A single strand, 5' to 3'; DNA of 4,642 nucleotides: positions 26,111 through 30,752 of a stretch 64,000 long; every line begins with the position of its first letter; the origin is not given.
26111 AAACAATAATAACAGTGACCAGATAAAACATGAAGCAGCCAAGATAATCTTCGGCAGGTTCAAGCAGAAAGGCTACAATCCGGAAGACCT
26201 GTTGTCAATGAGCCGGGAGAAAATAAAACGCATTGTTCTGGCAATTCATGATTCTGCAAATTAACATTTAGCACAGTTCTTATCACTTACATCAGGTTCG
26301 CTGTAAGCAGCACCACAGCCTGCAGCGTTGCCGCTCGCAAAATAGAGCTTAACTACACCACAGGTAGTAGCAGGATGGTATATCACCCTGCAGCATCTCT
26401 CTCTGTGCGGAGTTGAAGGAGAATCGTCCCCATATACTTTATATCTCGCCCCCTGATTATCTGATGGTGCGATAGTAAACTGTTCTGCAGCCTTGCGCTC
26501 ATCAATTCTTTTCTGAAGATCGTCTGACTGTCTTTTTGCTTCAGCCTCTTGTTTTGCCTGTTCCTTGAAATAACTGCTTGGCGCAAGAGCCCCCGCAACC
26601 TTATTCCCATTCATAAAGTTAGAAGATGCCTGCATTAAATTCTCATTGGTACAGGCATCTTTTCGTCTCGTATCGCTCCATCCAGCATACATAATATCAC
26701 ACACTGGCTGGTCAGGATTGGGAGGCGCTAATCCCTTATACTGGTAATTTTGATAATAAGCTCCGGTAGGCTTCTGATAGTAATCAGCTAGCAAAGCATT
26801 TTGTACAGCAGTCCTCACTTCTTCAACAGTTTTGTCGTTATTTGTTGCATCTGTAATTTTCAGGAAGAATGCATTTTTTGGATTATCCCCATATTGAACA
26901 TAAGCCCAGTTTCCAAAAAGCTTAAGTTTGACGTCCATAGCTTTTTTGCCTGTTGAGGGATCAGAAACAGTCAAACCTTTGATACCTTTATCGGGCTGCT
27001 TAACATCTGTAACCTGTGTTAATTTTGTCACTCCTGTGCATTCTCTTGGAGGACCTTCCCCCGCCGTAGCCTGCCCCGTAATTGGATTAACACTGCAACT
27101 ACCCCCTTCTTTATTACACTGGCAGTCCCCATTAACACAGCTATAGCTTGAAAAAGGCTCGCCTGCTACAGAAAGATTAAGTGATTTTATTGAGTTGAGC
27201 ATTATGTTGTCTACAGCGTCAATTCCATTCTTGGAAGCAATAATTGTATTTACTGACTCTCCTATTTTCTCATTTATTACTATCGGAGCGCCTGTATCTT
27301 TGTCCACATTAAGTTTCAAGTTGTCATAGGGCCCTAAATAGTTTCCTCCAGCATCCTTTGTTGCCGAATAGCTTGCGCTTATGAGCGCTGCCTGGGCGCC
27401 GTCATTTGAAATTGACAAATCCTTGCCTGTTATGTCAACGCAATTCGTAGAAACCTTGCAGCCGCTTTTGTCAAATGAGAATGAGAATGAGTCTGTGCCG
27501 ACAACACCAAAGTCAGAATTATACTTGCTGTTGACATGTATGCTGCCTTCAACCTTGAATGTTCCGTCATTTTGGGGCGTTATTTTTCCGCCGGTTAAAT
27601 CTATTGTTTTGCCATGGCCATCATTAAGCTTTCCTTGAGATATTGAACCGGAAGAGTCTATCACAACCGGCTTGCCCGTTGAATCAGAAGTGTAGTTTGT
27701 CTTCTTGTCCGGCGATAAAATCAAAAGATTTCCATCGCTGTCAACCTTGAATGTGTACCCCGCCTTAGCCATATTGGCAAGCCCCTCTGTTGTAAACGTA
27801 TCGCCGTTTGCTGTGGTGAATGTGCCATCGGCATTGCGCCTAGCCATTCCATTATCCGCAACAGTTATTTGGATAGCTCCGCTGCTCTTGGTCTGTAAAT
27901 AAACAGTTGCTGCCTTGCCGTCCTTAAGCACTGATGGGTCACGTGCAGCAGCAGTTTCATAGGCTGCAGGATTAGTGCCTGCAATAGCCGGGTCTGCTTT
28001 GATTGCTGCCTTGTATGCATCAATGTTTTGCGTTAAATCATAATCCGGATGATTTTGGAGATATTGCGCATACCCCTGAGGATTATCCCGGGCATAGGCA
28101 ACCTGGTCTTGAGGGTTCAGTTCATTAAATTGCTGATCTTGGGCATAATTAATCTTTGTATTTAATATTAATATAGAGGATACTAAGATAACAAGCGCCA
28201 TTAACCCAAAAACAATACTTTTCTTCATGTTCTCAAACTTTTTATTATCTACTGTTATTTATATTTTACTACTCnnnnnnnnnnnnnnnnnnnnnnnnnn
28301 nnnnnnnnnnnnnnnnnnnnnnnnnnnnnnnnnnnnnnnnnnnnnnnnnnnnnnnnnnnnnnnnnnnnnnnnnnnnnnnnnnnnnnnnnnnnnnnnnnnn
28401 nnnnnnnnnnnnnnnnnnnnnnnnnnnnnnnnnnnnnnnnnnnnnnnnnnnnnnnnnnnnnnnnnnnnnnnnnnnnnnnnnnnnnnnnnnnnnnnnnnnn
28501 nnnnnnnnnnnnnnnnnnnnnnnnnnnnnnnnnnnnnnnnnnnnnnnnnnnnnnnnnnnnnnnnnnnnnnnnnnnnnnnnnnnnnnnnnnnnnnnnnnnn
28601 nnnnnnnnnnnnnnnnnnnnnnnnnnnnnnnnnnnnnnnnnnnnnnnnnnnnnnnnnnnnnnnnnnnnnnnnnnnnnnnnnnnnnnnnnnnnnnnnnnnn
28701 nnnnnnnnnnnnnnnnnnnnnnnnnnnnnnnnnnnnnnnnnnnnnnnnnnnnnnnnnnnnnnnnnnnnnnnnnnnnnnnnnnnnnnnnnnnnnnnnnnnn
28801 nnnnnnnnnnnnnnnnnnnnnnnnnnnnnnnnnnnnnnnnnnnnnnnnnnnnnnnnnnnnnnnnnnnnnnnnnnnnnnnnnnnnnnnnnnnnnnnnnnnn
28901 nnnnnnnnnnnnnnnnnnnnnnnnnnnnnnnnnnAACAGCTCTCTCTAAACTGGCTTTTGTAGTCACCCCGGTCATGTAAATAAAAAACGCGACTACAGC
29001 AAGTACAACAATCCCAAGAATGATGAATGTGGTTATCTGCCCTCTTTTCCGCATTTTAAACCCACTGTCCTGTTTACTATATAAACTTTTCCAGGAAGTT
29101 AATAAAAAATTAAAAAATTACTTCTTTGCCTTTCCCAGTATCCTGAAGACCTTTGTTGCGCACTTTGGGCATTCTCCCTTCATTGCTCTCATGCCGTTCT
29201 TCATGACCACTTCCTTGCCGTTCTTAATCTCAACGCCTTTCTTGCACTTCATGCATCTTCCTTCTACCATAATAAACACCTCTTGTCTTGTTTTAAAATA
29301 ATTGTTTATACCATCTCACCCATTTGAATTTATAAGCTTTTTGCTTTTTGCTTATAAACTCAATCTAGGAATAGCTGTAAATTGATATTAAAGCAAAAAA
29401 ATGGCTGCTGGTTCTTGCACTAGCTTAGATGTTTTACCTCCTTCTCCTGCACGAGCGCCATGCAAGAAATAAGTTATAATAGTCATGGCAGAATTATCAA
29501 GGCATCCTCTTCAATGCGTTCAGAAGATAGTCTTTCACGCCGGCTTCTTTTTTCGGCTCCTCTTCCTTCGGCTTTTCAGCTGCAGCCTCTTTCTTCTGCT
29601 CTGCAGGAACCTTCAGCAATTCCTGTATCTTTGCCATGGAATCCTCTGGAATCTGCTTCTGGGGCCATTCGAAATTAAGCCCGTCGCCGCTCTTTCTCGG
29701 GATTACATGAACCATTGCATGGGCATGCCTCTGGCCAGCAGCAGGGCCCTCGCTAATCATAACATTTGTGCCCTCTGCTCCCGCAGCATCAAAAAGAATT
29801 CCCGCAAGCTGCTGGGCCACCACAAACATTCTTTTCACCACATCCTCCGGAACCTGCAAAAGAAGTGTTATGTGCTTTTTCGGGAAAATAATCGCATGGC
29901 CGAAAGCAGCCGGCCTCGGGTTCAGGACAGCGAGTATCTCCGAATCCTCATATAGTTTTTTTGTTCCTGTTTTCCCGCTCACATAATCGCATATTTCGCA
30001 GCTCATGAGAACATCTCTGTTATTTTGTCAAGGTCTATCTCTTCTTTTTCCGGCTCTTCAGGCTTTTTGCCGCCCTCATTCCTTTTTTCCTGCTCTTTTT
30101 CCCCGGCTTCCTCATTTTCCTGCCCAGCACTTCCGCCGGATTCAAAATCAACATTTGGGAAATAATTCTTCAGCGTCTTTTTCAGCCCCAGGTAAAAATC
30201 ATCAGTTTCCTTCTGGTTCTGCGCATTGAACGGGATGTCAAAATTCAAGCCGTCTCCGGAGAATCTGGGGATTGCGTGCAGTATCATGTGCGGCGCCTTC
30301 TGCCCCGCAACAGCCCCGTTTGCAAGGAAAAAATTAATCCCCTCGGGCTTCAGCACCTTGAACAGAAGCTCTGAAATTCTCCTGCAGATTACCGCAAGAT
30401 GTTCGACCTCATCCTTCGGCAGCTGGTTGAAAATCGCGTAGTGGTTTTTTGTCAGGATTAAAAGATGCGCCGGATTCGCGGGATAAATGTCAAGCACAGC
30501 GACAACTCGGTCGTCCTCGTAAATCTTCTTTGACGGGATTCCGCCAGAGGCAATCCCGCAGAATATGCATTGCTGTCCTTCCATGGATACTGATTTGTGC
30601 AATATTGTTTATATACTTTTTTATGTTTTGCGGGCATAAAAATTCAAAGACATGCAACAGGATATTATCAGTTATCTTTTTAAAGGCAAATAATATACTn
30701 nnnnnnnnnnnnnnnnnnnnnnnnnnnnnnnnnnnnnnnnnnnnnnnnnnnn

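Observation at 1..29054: Dispersed type IV pilus-like machinery plus two 'pilin-like gene -> giant secreted protein' modules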

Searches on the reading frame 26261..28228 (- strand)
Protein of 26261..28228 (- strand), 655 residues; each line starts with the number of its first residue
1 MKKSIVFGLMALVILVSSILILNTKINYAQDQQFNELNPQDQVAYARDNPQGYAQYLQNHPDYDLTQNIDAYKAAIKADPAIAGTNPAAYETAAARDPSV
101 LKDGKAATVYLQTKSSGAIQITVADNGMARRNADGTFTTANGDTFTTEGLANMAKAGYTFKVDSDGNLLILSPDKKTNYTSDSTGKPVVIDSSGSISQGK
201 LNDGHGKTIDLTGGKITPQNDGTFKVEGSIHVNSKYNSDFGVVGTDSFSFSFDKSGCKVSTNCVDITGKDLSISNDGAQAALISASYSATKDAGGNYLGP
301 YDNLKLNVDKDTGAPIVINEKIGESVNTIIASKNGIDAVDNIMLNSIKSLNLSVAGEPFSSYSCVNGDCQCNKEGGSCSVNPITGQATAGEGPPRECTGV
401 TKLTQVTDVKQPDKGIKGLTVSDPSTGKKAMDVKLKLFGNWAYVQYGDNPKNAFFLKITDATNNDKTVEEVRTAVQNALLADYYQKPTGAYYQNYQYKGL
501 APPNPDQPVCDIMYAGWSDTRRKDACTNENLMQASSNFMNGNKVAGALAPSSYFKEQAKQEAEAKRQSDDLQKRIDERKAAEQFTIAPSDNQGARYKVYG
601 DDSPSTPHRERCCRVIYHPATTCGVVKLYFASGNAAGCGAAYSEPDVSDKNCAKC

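Call 8: search_protein_families(library=pfam, proteins=[window:26261-28228:-], max_evalue=0.01)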
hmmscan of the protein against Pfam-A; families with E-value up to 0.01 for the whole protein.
window:26261-28228:- (655 aa): 0 families

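Call 54: search_protein_families(library=ncbifam, proteins=[window:26261-28228:-], max_evalue=0.1)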
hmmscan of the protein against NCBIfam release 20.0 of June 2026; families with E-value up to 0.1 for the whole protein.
window:26261-28228:- (655 aa): 0 families

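Call 61: search_solved_structures(query=window:26261-28228:-, max_evalue=1)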
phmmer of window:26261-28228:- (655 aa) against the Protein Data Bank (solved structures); distinct sequences matched with E-value up to 1: 1.
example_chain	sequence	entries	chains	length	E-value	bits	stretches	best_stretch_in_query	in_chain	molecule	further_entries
3fzy_A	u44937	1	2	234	0.54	12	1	101-311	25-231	RTX toxin RtxA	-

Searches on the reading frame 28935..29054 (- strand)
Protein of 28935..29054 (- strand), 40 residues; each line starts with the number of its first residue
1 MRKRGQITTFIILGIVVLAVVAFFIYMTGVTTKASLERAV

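Call 55: search_protein_families(library=pfam, proteins=[window:28935-29054:-], max_evalue=10)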
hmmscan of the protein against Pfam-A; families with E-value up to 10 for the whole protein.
seq(40 aa): 6 families
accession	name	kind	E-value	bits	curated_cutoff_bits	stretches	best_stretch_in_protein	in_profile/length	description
PF05170.20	AsmA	-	0.029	13.6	29.8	1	1-28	1-28/607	AsmA family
PF13400.11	Tad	-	0.032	15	22.3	1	5-35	1-32/47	Putative Flp pilus-assembly TadE/G-like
PF13800.11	Sigma_reg_N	-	0.1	13.3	26.3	1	1-33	4-36/91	Sigma factor regulator N-terminal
PF13314.11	DUF4083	-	0.16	12.4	25.4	1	7-33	6-32/57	Domain of unknown function (DUF4083)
PF12669.12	FeoB_associated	-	0.44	11.3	27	1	9-26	2-18/44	FeoB-associated Cys-rich membrane protein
PF21898.1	Sarcolamban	-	9.3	6.6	27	0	7-26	8-22/28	Sarcolamban protein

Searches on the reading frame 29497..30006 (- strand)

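Call 14: search_protein_families(library=pfam, proteins=[window:29497-30006:-], max_evalue=0.01)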
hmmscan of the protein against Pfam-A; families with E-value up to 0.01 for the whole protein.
window:29497-30006:- (169 aa): 2 families
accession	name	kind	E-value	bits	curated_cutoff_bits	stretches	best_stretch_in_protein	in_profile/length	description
PF01230.28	HIT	-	6.1e-15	56.1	21.5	1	15-106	6-97/98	HIT domain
PF11969.13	DcpS_C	-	0.00047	21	24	1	3-97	2-99/114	Scavenger mRNA decapping enzyme C-term binding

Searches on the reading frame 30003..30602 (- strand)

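Call 14: search_protein_families(library=pfam, proteins=[window:30003-30602:-], max_evalue=0.01)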
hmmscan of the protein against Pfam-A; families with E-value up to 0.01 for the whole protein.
window:30003-30602:- (199 aa): 3 families
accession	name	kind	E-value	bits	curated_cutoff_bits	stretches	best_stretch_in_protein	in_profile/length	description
PF01230.28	HIT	-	1.3e-19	71.1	21.5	1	22-115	4-97/98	HIT domain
PF11969.13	DcpS_C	-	3.5e-12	47.2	24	1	11-93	1-86/114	Scavenger mRNA decapping enzyme C-term binding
PF01259.24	SAICAR_synt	-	0.0053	17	20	1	38-92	9-64/233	SAICAR synthetase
